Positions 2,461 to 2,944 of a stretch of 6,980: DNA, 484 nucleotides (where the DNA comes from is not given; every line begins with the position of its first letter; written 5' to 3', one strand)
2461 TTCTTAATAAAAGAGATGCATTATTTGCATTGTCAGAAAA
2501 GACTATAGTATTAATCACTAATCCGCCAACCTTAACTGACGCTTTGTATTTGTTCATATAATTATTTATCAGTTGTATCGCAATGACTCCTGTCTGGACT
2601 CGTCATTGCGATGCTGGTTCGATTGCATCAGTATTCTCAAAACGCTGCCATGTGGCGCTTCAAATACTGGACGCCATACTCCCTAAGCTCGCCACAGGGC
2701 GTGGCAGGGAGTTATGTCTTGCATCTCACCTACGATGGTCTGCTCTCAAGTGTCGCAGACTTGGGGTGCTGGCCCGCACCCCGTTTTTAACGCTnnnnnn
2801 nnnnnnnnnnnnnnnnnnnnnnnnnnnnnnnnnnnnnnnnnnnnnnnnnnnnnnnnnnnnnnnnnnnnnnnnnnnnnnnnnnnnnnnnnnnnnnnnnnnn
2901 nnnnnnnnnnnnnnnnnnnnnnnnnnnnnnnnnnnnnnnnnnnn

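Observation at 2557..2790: GC-rich, hairpin-dense ~220-nt block with its own -10 box and intrinsic terminator: candidate novel structured ncRNA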

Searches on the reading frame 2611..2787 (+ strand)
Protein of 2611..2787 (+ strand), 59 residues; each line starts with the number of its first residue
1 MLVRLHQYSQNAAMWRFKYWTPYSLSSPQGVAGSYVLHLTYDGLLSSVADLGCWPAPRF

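Call 51: search_protein_representatives(protein=window:2611-2787:+)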
Query: 59 residues. Proteins with E-value up to 0.001 (for the whole library): 2; up to 1e-10: 1; up to 1e-30: 0. The best 2 are listed.
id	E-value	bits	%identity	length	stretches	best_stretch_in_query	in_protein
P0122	2.3e-11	59.5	33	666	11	15-48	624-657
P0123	1.1e-05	41.6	41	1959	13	31-52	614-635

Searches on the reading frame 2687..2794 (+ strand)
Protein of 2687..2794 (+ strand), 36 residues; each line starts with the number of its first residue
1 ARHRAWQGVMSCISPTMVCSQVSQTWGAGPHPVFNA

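Call 35: search_protein_families(library=pfam, proteins=[window:2687-2794:+], max_evalue=10)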
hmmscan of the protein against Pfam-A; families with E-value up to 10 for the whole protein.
seq(36 aa): 1 family
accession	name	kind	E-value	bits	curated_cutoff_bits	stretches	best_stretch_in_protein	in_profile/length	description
PF04587.20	ADP_PFK_GK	-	0.063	12.4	27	1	7-29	398-420/430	ADP-specific Phosphofructokinase/Glucokinase conserved region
